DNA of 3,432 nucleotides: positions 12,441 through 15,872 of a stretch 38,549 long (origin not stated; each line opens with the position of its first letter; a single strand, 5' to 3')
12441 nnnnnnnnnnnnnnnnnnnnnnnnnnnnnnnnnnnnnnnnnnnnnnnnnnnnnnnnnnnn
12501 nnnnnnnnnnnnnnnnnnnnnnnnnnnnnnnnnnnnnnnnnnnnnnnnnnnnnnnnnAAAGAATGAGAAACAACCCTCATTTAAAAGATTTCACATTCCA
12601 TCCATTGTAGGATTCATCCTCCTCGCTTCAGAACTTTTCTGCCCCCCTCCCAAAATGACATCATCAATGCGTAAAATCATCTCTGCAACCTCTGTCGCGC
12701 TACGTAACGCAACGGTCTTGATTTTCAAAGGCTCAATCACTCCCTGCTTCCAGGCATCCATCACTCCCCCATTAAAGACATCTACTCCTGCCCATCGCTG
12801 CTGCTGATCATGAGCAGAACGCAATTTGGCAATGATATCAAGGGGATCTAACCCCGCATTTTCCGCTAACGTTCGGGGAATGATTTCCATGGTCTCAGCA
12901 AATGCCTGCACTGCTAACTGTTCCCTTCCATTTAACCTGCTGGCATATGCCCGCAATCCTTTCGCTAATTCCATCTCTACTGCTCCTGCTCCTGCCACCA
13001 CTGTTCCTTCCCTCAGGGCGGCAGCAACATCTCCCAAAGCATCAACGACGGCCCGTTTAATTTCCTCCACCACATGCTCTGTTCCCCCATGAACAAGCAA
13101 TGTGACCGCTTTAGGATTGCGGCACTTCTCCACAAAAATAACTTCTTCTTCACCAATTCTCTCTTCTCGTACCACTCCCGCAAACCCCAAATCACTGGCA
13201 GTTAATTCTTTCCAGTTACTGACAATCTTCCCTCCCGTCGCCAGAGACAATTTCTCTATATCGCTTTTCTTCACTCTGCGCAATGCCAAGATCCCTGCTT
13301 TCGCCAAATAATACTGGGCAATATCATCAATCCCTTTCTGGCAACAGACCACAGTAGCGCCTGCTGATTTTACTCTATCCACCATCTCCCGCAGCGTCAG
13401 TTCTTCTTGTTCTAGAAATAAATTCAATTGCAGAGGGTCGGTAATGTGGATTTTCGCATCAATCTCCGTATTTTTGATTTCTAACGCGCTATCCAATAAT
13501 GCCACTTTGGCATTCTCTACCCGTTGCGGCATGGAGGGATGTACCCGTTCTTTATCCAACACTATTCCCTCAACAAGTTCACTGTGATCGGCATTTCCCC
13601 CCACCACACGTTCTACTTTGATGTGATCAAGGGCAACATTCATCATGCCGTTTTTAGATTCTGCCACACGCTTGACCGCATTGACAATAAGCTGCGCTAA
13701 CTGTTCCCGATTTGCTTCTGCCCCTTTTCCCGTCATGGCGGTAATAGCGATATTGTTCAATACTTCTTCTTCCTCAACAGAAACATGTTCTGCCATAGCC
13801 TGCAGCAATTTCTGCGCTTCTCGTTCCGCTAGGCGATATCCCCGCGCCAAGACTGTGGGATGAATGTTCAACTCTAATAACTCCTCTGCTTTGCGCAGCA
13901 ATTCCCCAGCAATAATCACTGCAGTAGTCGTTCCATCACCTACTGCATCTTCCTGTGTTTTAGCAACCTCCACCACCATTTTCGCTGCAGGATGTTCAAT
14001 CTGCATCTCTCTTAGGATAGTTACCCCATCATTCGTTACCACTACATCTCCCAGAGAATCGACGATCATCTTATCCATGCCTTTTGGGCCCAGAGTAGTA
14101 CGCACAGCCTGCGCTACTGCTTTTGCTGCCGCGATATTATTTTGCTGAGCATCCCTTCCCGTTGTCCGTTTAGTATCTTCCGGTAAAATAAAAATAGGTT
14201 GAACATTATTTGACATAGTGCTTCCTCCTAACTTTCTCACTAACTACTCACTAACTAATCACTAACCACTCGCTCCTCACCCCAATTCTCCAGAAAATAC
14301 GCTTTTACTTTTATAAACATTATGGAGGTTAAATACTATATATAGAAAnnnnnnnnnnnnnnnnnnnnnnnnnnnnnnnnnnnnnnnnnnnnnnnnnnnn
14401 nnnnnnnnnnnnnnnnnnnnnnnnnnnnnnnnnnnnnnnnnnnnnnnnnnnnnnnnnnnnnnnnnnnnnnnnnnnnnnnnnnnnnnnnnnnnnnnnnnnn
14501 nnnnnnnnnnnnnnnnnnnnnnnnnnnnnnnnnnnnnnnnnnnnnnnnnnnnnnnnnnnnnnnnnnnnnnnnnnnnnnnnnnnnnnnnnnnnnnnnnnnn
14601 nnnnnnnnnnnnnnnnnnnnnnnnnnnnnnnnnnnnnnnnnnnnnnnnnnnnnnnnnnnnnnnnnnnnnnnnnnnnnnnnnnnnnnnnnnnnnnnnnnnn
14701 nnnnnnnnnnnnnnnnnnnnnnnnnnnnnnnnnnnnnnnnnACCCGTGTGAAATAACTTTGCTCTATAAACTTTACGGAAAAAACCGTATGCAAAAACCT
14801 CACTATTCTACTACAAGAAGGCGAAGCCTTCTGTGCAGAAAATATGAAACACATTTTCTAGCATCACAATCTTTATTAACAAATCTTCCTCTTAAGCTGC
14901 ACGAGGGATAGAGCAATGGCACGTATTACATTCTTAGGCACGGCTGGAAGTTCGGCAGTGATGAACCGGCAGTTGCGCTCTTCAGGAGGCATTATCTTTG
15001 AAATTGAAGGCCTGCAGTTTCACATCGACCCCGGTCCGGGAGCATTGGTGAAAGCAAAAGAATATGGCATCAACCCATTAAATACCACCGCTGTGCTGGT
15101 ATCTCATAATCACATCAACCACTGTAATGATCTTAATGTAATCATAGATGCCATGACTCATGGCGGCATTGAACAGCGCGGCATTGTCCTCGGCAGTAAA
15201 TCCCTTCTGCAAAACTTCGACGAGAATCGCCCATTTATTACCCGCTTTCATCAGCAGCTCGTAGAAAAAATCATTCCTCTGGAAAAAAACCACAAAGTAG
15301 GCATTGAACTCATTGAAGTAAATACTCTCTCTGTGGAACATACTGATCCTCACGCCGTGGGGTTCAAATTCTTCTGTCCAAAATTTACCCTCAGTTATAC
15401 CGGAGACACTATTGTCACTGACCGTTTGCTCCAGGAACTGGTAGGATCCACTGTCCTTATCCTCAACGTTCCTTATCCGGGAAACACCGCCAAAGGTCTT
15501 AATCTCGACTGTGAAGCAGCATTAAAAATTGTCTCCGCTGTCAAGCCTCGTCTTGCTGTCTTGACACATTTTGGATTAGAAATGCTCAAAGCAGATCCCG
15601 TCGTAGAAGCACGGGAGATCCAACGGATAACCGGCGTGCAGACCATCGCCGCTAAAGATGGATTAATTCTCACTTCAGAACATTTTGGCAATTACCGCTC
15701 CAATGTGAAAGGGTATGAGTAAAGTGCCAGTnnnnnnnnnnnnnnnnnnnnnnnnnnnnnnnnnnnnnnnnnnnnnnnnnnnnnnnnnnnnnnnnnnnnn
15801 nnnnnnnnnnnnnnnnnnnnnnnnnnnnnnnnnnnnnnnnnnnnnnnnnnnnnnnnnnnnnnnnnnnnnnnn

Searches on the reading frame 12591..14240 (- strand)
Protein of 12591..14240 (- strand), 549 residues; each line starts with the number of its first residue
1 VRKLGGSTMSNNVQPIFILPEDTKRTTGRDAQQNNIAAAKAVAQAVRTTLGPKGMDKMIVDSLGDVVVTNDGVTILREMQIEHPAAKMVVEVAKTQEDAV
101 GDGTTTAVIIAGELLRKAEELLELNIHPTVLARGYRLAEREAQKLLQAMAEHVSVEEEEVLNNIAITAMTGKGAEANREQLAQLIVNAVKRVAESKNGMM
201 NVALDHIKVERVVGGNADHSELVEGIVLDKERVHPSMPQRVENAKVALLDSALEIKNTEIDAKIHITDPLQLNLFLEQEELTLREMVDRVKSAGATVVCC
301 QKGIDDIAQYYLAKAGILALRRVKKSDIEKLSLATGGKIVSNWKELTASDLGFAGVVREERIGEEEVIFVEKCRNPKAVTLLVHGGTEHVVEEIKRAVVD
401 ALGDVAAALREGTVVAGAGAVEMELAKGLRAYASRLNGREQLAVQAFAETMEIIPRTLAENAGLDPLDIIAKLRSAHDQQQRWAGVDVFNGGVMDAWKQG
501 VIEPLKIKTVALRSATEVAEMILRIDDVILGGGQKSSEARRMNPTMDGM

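Call 9: search_protein_families(library=pfam, proteins=[window:12591-14240:-], max_evalue=0.01)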
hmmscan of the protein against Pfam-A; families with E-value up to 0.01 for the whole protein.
window:12591-14240:- (549 aa): 1 family
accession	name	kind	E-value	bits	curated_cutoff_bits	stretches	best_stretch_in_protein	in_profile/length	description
PF00118.29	Cpn60_TCP1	-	4.8e-178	593.3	34.3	1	42-529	1-486/490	TCP-1/cpn60 chaperonin family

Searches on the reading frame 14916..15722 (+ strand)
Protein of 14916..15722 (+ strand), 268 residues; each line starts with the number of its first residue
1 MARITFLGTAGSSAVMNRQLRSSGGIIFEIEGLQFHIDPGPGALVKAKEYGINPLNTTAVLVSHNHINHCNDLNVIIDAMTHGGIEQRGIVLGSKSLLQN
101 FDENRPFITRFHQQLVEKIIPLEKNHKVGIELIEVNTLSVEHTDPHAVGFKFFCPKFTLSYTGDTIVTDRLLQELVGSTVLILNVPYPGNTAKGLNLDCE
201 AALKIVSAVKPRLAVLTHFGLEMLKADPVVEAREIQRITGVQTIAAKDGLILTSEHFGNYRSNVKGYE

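Call 8: search_protein_families(library=pfam, proteins=[window:14916-15722:+], max_evalue=0.01)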
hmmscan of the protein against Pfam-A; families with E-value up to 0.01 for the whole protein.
window:14916-15722:+ (268 aa): 3 families
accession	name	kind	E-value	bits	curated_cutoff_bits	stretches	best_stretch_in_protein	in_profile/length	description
PF12706.13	Lactamase_B_2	-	2.2e-15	57.2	27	1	35-219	3-200/200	Beta-lactamase superfamily domain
PF13483.12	Lactamase_B_3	-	2.4e-06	28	24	1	28-218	12-160/160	Beta-lactamase superfamily domain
PF00753.33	Lactamase_B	-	0.0061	16.9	22.7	0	37-173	20-158/196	Metallo-beta-lactamase superfamily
